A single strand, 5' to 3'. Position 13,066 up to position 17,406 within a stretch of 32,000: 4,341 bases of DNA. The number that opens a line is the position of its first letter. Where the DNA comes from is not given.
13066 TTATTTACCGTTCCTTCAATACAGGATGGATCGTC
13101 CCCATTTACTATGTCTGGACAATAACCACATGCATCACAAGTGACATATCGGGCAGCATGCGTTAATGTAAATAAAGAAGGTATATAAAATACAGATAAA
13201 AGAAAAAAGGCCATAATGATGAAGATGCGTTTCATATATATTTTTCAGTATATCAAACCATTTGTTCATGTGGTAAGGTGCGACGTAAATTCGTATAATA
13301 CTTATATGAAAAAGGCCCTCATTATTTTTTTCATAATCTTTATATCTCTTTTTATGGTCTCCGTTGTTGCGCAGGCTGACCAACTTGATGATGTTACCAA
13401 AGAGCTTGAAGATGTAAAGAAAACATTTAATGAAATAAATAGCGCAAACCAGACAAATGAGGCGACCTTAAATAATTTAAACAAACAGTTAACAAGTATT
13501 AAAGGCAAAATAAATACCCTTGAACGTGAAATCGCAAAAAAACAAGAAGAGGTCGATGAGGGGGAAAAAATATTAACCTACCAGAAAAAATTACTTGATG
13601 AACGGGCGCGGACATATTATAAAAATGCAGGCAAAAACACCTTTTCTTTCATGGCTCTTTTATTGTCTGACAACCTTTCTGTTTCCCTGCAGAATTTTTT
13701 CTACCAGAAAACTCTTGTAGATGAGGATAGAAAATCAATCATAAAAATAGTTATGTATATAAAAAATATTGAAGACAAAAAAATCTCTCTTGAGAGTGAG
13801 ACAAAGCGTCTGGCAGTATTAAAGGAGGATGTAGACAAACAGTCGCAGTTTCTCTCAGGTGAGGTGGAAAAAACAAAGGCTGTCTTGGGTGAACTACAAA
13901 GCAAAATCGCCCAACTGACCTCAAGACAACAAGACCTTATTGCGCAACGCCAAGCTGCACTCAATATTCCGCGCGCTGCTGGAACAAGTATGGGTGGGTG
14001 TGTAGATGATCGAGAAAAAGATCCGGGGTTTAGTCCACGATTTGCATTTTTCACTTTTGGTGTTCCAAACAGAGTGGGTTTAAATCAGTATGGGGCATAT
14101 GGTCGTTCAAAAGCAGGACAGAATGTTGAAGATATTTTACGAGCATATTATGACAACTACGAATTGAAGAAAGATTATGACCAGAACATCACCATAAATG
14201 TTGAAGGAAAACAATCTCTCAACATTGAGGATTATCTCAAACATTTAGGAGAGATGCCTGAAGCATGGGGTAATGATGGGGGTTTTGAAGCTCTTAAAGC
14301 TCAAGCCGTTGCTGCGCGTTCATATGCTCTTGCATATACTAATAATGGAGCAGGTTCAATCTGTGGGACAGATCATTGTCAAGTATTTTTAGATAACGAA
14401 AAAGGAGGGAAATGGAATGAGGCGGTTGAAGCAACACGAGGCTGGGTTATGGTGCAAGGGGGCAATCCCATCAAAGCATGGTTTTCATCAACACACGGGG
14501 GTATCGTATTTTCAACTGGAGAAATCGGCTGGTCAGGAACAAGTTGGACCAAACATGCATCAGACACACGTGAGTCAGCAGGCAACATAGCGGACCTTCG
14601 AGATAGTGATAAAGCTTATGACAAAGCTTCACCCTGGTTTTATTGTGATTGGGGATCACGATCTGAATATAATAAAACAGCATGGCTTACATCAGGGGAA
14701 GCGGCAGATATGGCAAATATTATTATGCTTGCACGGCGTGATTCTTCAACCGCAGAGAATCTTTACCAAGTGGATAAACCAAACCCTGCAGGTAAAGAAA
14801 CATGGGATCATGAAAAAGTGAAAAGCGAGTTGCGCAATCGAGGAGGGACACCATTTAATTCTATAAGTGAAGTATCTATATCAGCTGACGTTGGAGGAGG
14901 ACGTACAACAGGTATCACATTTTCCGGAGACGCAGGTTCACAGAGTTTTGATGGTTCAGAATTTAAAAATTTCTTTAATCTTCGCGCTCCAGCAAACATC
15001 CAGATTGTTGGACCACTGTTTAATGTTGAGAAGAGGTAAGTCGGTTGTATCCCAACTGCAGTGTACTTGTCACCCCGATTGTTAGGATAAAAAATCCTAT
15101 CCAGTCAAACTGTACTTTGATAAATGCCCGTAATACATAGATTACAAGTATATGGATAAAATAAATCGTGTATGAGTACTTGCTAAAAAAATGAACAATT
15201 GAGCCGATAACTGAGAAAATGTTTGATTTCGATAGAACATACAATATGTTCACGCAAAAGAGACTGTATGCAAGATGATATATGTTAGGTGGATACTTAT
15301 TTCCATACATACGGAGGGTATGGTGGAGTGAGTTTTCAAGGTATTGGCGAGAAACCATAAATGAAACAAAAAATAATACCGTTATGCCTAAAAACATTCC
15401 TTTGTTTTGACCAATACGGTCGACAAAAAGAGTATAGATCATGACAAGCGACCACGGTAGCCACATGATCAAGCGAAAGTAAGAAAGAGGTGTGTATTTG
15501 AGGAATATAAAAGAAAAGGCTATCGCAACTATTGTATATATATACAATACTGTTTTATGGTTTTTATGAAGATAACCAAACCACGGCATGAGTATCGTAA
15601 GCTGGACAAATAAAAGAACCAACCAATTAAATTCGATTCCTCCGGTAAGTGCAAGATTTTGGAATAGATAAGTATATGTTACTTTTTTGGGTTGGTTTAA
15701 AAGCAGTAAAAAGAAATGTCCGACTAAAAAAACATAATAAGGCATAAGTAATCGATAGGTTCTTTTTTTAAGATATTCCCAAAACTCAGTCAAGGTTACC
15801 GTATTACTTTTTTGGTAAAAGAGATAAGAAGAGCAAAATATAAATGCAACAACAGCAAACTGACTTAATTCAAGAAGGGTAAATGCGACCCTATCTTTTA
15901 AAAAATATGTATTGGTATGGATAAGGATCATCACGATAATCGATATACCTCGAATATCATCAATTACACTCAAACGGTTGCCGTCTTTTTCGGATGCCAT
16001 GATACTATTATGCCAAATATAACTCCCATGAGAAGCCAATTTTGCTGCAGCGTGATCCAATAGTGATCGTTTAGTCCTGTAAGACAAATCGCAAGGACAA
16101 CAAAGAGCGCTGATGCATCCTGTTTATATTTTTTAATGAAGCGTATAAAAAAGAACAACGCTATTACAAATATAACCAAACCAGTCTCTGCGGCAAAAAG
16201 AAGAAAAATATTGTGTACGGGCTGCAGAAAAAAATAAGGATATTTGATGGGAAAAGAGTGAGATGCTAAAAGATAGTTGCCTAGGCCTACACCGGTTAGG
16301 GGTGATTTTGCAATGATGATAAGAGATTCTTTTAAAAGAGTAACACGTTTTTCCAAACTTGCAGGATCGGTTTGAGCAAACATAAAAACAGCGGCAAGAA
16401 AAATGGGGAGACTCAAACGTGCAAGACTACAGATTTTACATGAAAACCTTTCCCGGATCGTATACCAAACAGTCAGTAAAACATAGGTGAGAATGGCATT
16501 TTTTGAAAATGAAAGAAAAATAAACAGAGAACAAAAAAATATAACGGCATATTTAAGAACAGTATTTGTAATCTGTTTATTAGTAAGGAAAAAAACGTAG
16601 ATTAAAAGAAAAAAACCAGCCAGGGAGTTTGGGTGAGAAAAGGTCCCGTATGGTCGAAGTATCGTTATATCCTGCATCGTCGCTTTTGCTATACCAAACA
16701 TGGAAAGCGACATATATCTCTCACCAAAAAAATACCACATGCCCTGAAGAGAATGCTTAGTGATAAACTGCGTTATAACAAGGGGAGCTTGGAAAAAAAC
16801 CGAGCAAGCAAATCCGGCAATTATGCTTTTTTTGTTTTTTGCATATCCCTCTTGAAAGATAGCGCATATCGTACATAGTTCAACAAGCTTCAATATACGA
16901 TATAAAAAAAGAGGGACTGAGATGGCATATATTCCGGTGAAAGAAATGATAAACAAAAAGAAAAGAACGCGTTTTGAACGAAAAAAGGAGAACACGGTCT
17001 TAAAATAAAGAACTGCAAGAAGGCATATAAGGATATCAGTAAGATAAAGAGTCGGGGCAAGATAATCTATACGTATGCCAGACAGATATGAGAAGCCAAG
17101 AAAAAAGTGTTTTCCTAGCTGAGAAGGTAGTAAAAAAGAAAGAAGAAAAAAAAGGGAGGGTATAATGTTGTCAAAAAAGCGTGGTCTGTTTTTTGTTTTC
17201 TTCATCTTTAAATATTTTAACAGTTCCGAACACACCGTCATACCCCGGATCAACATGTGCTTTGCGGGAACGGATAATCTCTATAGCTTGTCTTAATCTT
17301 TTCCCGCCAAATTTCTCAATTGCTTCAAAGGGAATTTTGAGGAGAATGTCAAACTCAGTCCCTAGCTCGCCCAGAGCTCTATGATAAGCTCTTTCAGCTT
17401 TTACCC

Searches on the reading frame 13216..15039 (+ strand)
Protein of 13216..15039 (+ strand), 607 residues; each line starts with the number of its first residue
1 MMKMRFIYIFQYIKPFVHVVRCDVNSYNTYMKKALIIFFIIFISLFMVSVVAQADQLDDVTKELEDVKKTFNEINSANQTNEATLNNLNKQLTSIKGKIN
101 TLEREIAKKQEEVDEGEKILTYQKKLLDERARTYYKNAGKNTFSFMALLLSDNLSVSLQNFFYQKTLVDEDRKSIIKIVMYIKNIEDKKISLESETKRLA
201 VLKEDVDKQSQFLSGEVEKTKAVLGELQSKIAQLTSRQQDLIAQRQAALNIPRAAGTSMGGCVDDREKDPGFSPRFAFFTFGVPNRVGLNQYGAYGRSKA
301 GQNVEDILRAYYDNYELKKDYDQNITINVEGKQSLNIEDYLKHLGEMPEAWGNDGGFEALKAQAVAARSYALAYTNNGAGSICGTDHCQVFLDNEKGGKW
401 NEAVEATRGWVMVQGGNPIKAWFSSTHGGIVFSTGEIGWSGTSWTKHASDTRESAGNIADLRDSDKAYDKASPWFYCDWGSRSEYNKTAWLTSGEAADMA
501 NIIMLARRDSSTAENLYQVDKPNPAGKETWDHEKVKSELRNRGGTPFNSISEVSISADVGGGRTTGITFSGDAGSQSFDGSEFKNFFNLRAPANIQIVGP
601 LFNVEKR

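Call 68: search_protein_families(library=pfam, proteins=[window:13216-15039:+], max_evalue=0.0001)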
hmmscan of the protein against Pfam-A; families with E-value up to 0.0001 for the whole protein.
window:13216-15039:+ (607 aa): 3 families
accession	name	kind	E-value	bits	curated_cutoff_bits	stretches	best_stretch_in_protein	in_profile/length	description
PF08486.15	SpoIID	-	4.3e-15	56.5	23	1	333-412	9-95/97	Stage II sporulation protein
PF03954.19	Lectin_N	-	9e-05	22.8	28.3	1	33-123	35-122/140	Hepatic lectin, N-terminal domain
PF10473.14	CENP-F_leu_zip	-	9.8e-05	22.9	34.5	0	56-129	39-112/140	Leucine-rich repeats of kinetochore protein Cenp-F/LEK1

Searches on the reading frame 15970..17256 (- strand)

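Call 68: search_protein_families(library=pfam, proteins=[window:15970-17256:-], max_evalue=0.0001)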
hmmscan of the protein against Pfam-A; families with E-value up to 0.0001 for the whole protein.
window:15970-17256:- (428 aa): 1 family
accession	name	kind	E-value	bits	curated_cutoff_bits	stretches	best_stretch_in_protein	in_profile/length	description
PF04932.20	Wzy_C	-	9.9e-11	42.1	31.7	1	238-366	2-148/149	O-Antigen ligase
